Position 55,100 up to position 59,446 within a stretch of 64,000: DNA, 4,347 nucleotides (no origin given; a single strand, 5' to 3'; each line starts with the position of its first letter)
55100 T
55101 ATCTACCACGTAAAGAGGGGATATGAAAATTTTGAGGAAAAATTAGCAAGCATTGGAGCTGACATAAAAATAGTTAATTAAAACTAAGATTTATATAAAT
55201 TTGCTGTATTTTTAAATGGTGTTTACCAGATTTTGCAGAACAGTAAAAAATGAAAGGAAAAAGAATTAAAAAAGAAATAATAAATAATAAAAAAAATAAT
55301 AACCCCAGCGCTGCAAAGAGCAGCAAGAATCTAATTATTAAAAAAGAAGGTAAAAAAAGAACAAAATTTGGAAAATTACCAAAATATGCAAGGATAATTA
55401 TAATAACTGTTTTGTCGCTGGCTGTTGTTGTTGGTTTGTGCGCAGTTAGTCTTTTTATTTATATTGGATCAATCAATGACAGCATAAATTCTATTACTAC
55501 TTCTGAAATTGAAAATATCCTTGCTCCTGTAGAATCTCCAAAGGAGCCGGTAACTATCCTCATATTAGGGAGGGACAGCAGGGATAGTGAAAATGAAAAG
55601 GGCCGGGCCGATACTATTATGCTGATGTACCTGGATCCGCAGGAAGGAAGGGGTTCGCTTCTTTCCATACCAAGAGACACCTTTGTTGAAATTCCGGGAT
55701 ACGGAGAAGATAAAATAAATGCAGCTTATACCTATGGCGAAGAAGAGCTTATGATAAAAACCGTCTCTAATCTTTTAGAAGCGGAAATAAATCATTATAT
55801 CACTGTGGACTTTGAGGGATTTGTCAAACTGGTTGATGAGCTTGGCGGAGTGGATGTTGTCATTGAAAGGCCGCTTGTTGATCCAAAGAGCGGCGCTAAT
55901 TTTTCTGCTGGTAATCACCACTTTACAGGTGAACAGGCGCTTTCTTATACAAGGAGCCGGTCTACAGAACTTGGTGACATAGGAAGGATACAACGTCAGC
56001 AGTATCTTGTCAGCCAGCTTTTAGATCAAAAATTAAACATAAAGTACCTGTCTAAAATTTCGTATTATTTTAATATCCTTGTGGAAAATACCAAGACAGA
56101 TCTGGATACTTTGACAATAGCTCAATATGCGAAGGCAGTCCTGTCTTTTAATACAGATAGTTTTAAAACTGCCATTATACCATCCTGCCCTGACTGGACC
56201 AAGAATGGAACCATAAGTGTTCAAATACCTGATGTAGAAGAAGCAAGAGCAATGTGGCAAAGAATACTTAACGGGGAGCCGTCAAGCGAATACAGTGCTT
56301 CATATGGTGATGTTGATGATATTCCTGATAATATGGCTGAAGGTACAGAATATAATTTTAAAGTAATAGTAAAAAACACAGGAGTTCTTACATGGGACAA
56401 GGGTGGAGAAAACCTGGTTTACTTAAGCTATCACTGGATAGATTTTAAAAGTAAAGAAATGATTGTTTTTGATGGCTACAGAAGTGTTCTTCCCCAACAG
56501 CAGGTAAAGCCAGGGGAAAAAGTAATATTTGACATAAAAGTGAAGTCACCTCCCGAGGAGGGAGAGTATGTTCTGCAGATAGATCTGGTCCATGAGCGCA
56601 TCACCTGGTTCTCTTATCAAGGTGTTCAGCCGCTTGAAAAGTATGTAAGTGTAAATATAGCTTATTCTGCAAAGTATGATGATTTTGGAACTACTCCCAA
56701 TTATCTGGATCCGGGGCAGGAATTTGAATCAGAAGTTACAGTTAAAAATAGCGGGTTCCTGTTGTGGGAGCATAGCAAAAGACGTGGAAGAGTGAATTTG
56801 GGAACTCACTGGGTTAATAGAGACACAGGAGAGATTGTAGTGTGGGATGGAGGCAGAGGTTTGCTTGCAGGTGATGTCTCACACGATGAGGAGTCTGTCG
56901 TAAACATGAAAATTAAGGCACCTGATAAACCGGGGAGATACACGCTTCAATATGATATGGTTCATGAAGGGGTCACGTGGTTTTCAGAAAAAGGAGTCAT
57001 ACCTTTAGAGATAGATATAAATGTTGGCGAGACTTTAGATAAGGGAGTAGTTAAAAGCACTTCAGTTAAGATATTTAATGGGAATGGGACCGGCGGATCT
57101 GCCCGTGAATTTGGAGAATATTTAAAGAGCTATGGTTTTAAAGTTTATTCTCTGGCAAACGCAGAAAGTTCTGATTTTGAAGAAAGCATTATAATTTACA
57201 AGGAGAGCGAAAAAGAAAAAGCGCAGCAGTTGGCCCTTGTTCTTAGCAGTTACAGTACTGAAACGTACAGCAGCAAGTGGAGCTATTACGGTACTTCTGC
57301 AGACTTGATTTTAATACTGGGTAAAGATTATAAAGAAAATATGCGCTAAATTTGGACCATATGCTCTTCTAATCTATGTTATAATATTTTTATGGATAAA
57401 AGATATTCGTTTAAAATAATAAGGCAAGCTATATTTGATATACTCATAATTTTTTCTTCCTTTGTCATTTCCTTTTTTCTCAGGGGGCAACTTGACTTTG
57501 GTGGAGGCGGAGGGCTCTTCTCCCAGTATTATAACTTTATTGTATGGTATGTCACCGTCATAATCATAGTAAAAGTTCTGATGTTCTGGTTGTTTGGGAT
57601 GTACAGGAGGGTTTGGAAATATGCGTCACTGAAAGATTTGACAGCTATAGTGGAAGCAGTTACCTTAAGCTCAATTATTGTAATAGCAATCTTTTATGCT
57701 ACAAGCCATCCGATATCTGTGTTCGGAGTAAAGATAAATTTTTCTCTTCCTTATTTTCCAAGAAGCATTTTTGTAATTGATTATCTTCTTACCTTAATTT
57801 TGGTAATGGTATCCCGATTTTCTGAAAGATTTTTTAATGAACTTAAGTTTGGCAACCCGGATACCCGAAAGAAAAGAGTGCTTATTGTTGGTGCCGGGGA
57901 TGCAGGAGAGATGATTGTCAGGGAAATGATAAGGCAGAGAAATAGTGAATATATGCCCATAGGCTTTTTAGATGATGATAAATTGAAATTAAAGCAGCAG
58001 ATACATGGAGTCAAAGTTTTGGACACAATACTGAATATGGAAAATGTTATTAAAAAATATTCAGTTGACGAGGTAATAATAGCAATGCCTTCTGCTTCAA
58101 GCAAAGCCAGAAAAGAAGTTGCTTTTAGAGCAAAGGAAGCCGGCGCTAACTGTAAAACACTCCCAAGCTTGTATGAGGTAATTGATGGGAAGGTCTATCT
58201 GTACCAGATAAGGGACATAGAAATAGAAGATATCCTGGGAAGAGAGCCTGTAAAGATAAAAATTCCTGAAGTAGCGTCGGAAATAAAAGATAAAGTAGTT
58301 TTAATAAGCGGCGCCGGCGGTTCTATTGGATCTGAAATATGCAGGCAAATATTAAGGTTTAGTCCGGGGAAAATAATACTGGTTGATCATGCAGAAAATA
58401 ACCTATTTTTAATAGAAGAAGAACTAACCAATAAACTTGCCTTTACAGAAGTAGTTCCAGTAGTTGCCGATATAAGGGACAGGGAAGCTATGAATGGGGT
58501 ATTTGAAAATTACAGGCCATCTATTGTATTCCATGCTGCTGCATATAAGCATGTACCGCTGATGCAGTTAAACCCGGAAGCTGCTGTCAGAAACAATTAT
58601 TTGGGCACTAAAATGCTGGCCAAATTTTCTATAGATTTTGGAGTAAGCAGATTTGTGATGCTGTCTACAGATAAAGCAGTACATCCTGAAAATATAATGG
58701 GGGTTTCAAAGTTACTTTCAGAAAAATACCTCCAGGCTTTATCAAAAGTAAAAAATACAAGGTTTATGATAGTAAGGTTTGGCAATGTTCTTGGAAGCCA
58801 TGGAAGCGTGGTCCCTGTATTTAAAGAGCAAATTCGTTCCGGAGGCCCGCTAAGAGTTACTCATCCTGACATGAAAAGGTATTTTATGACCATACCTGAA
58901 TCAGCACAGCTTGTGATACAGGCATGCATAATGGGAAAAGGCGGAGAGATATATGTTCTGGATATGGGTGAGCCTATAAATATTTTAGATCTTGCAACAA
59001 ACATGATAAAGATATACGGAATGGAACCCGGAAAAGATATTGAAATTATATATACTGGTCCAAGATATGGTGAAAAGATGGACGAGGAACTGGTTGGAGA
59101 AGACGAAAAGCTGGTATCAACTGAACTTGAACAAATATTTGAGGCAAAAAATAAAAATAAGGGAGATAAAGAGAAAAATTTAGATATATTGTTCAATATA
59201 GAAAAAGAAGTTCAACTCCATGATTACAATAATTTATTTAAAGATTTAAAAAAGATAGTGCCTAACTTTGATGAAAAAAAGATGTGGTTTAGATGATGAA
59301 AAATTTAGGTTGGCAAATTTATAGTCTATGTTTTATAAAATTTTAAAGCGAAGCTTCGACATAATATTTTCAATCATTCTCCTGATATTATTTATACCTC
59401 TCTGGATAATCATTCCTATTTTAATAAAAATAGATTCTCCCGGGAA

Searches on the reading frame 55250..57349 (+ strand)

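Call 101: search_protein_families(library=pfam, proteins=[window:55250-57349:+], max_evalue=1e-8)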
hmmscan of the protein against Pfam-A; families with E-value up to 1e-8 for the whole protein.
window:55250-57349:+ (699 aa): 3 families
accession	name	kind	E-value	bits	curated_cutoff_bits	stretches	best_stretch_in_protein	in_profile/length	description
PF03816.19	LytR_cpsA_psr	-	4.5e-45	153.9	24.6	1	119-260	1-147/150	LytR_cpsA_psr family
PF16158.11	N_BRCA1_IG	-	1e-12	49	28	0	486-580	8-100/108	Ig-like domain from next to BRCA1 gene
PF13399.11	LytR_C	-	3.9e-12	47.4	22.2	1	604-694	2-86/86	LytR cell envelope-related transcriptional attenuator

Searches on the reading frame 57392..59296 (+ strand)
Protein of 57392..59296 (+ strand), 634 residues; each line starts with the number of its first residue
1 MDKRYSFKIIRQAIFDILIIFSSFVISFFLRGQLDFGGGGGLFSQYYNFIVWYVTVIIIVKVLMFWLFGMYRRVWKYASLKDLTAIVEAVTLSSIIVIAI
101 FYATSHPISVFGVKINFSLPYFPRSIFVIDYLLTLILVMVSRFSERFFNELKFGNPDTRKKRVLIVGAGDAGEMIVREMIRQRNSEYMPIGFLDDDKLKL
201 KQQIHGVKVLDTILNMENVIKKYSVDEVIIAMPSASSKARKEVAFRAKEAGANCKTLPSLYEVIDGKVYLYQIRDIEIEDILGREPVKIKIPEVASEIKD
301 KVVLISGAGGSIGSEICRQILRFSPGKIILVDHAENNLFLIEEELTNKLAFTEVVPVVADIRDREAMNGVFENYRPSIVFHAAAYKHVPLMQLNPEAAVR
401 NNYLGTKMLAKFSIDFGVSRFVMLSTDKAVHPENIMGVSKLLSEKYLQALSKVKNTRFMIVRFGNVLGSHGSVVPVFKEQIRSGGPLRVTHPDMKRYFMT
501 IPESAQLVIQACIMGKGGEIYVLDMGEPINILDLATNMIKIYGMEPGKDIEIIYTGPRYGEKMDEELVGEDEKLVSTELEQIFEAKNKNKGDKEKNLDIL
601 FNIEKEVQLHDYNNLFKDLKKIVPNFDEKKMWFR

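Call 101: search_protein_families(library=pfam, proteins=[window:57392-59296:+], max_evalue=1e-8)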
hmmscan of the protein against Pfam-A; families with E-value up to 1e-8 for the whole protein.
window:57392-59296:+ (634 aa): 5 families
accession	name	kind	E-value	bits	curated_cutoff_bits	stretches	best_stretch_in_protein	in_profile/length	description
PF02719.21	Polysacc_synt_2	-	8.9e-113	376.8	20.2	1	303-586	1-292/293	Polysaccharide biosynthesis protein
PF01370.27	Epimerase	-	2.8e-21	76.5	20.9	1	303-522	1-238/240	NAD dependent epimerase/dehydratase family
PF04321.23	RmlD_sub_bind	-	2.5e-13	50.2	27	1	303-490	3-176/287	RmlD substrate binding domain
PF16363.11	GDP_Man_Dehyd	-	7.6e-12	45.8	27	1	304-428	1-131/332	GDP-mannose 4,6 dehydratase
PF13727.12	CoA_binding_3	-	1e-10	42.4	25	1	68-238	3-155/175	CoA-binding domain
